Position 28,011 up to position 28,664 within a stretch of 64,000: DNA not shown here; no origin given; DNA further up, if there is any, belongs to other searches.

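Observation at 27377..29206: Gtr-like module: polyprenyl-phosphate sugar synthase plus DUF2304-like small membrane protein, feeding GT-C enzymes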

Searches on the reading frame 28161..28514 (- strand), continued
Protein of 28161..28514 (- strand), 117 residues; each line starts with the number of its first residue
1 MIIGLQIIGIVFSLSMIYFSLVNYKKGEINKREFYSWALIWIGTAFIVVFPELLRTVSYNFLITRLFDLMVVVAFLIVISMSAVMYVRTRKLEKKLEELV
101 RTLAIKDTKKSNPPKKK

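Call 71: search_protein_representatives(alignment_id=A1)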
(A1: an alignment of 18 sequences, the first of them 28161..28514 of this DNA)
Query: 18 sequences, 112 profile positions. Proteins with E-value up to 0.001 (for the whole library): 1345; up to 1e-10: 333; up to 1e-30: 7. The best 150 are listed.
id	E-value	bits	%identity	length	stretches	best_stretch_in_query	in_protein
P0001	1.2e-44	167.2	-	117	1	1-111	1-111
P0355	2.6e-41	156.5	-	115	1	1-108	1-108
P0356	4.9e-41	155.6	-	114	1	1-111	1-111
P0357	9.2e-39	148.2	-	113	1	1-111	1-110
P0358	2.3e-37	143.7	-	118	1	1-108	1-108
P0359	1.7e-34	134.5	-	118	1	1-111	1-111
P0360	8.0e-31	122.7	-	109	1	1-108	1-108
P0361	2.2e-29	118.0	-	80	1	29-108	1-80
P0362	3.0e-27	111.2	-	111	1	1-110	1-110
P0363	4.5e-26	107.4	-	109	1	1-108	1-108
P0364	5.9e-26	107.0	-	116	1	2-110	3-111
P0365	7.4e-26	106.7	-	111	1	1-110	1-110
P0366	3.4e-25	104.5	-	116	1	1-109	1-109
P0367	5.5e-25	103.9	-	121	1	2-107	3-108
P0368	6.3e-25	103.7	-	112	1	1-110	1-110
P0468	4.0e-18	81.8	-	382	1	1-109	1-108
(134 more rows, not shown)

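Call 75: list_cluster_members(proteins=[P0468])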
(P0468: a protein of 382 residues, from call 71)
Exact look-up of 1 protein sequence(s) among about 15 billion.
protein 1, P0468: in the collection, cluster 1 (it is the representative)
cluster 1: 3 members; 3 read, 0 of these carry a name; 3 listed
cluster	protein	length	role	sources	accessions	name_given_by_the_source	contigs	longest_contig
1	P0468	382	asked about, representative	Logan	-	-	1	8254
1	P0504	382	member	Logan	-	-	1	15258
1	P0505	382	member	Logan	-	-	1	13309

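Call 76: find_encoding_contigs(protein=P0504, flank=6000, max_places=2)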
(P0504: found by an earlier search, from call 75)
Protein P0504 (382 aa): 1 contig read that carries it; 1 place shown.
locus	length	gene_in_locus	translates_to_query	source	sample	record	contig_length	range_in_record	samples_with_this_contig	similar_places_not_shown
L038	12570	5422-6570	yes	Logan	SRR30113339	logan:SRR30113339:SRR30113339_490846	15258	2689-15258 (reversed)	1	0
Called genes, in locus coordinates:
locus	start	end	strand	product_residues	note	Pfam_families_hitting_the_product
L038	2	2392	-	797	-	?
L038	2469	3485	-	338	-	-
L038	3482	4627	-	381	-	-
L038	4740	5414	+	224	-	PF00535:Glycos_transf_2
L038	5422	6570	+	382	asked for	PF10066:DUF2304, PF00535:Glycos_transf_2, PF10111:Glyco_tranf_2_2 (weak)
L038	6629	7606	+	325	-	PF01073:3Beta_HSD, PF01370:Epimerase, PF16363:GDP_Man_Dehyd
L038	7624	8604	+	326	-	PF01073:3Beta_HSD, PF01370:Epimerase, PF02719:Polysacc_synt_2 (faint), PF04321:RmlD_sub_bind, PF16363:GDP_Man_Dehyd, PF07993:NAD_binding_4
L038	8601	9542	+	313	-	PF13489:Methyltransf_23, PF08241:Methyltransf_11, PF08242:Methyltransf_12 (faint)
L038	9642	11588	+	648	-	PF24677:DUF7657, PF24672:DUF7654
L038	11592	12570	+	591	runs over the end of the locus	-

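Call 77: search_protein_families(library=ncbifam, proteins=[L038:4740-5414:+, L038:6629-7606:+, L038:7624-8604:+], max_evalue=1e-15)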
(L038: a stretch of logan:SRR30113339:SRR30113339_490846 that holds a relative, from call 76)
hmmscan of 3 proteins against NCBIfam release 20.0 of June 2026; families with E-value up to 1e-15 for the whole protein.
L038:4740-5414:+ (224 aa): 2 families
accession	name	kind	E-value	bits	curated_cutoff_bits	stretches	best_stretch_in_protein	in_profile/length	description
TIGR04182.1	glyco_TIGR04182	equivalog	2.8e-29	102.4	325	1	7-194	2-189/293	S-layer glycoprotein N-glycosyltransferase AglJ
NF058614.1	PPMAGASynPpgS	equivalog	3.8e-27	95.2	370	1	8-216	3-218/226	polyprenyl-phospho-N-acetylgalactosaminyl synthase PpgS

L038:6629-7606:+ (325 aa): 5 families
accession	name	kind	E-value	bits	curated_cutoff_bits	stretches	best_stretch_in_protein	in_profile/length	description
NF047922.1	GDPFucSynFcl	equivalog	1.6e-30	106.6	500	1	5-321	3-304/308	GDP-L-fucose synthase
TIGR04180.1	EDH_00030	hypoth_equivalog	8.1e-20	71.1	475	1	8-305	2-296/297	NAD-dependent 4,6-dehydratase LegB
TIGR01181.1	dTDP_gluc_dehyt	equivalog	1.3e-19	70.4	365.1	1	6-320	1-313/321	dTDP-glucose 4,6-dehydratase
TIGR01179.1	galE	equivalog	2.2e-18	66.2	262.3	1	6-321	1-328/332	UDP-glucose 4-epimerase GalE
TIGR02197.1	heptose_epim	equivalog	6.3e-18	65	274.6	1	7-318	1-313/316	ADP-glyceromanno-heptose 6-epimerase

L038:7624-8604:+ (326 aa): 6 families
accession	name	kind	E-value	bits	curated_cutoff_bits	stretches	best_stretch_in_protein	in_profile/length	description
NF042423.1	oxyalk_red_Shew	equivalog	1e-20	74.1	580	1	4-311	8-328/331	2-alkyl-3-oxoalkanoate reductase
TIGR01181.1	dTDP_gluc_dehyt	equivalog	4.8e-18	65.3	365.1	0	7-172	2-185/321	dTDP-glucose 4,6-dehydratase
TIGR03466.1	HpnA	hypoth_equivalog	8.2e-18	64.4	367.65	1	6-175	2-177/327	hopanoid-associated sugar epimerase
NF042422.1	oxyalk_red_OleD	equivalog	1.8e-17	63.8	580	1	7-266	3-268/329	2-alkyl-3-oxoalkanoate reductase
TIGR01179.1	galE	equivalog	3.9e-17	62.1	262.3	1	7-170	2-178/332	UDP-glucose 4-epimerase GalE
TIGR04180.1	EDH_00030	hypoth_equivalog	8.8e-16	57.8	475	0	7-245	1-255/297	NAD-dependent 4,6-dehydratase LegB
